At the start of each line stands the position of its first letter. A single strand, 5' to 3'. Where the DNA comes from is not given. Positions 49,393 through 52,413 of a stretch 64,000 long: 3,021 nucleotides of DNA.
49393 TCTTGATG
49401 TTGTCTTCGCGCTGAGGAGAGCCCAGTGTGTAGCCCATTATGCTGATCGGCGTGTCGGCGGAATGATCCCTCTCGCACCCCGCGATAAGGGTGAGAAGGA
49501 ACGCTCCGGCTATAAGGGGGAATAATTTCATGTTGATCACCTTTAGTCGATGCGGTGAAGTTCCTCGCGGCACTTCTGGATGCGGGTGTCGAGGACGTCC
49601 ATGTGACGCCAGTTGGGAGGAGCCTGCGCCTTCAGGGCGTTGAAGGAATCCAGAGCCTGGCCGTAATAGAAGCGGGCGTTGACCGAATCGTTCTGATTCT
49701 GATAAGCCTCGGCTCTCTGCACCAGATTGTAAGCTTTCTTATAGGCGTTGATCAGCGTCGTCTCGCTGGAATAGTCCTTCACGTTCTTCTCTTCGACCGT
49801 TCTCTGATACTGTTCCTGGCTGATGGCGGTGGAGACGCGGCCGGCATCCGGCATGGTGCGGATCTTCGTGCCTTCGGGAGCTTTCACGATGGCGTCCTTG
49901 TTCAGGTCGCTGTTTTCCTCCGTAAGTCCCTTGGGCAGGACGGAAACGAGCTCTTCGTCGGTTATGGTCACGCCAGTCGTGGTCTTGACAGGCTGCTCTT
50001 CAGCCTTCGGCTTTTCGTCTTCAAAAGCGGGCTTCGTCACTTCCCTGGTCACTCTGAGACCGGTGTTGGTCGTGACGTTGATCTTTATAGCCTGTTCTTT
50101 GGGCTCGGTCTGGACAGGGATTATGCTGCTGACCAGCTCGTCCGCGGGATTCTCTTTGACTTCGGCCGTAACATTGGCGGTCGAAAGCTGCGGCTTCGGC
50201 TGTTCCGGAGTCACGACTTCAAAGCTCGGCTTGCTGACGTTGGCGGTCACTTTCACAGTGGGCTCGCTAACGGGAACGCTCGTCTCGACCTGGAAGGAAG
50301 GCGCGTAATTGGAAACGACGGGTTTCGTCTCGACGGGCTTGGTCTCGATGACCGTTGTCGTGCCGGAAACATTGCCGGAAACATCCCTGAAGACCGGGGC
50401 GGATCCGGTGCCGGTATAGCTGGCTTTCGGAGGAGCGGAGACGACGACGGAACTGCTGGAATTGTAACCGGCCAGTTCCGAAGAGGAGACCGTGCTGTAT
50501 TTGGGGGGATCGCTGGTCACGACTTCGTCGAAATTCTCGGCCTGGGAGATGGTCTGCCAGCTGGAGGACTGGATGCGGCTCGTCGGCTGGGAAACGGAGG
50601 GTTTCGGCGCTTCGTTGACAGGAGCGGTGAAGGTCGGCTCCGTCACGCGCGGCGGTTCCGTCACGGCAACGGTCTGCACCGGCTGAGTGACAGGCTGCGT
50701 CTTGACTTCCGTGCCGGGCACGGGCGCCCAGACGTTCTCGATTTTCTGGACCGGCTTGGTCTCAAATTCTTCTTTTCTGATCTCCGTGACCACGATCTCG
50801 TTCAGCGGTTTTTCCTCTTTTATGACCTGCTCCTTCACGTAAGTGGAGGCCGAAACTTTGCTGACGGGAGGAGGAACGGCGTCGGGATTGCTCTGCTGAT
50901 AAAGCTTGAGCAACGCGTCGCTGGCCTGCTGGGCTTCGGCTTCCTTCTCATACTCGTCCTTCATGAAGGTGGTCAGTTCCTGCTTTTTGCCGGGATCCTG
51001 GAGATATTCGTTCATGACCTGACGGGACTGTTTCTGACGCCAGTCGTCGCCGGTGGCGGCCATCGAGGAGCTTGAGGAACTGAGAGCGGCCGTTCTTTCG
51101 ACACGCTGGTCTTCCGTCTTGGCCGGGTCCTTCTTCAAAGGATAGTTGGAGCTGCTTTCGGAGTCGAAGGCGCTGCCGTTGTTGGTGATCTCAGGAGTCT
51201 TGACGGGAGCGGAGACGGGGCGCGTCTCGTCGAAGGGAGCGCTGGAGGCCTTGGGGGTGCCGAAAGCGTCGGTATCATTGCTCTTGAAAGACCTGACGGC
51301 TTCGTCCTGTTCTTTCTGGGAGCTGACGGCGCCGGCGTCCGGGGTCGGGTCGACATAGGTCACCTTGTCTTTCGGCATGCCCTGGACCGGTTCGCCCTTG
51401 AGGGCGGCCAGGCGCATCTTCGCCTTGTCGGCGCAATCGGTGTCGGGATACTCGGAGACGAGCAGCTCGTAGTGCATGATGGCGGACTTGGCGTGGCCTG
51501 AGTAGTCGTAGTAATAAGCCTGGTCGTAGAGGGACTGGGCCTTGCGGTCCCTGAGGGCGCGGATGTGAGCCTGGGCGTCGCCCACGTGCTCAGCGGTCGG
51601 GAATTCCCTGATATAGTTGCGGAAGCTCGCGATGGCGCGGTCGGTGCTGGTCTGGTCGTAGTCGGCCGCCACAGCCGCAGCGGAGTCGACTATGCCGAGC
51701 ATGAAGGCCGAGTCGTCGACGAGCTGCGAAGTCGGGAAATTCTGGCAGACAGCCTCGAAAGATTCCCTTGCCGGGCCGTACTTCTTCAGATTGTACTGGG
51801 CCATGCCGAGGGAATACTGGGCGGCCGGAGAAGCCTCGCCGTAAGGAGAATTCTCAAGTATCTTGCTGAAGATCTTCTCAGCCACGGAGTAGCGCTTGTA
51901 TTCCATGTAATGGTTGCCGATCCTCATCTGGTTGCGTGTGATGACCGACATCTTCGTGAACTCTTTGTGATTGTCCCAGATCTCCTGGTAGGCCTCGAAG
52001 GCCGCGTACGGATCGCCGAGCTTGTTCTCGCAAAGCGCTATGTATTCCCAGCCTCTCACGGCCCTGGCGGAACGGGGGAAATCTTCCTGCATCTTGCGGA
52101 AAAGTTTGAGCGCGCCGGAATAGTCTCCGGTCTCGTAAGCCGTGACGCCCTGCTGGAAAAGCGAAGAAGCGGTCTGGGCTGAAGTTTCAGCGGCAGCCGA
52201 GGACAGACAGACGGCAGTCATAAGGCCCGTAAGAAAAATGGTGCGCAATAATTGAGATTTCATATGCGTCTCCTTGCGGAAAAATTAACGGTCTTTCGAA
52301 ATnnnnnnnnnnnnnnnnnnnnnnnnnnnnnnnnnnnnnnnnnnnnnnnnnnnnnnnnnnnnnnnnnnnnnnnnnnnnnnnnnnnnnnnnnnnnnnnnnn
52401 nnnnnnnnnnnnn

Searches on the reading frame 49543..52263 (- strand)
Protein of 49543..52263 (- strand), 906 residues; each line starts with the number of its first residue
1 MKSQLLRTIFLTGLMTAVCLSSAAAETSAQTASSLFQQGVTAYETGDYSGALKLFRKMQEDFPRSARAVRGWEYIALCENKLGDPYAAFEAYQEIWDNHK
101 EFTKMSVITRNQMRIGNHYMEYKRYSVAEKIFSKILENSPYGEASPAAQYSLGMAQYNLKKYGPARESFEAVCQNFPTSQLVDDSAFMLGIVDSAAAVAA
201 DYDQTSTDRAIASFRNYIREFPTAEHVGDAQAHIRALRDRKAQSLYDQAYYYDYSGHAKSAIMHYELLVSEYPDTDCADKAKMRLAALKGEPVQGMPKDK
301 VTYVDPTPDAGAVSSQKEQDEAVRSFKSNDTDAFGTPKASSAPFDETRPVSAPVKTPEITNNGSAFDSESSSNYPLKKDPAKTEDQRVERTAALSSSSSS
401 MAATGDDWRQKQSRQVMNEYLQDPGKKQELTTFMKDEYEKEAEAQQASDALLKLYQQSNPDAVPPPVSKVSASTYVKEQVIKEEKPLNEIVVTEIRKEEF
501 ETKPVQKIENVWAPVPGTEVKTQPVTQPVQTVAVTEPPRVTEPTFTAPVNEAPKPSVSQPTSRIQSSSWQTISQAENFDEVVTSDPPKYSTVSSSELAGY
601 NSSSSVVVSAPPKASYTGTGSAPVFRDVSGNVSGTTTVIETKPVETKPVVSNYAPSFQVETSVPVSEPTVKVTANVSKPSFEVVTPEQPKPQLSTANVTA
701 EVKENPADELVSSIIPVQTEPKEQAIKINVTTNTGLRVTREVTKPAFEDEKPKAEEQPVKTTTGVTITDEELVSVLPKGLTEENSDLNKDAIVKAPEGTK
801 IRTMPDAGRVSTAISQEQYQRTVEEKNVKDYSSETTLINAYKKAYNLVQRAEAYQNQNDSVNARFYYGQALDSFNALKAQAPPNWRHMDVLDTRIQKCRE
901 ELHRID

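Call 27: search_protein_families(library=ncbifam, proteins=[window:49543-52263:-], max_evalue=0.01)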
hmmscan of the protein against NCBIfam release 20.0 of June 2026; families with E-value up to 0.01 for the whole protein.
window:49543-52263:- (906 aa): 7 families
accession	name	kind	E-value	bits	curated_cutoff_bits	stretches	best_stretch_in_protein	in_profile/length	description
TIGR03302.1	OM_YfiO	subfamily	1.2e-28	100.2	81.4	2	114-286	38-210/239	outer membrane protein assembly factor BamD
TIGR02795.1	tol_pal_ybgF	equivalog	1.2e-17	64.6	90.1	1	113-232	6-117/119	tol-pal system protein YbgF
NF008068.0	PRK10803.1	equivalog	4.4e-10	40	383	1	121-192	155-226/263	cell division protein CpoB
NF008119.0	PRK10866.1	equivalog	8.5e-07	28.9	363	1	137-281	60-214/243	outer membrane protein assembly factor BamD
NF040959.1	MamA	equivalog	0.00032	20.2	200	1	38-171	43-164/204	magnetosome protein MamA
NF053852.1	vesicle_Bd0635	exception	0.0004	20.1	250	0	255-289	188-222/223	CpoB-like predatory vesicle lipoprotein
NF047507.1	TPR_BatC_Lepto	exception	0.0093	15.5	175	1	36-141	28-128/214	TPR repeat-containing protein BatC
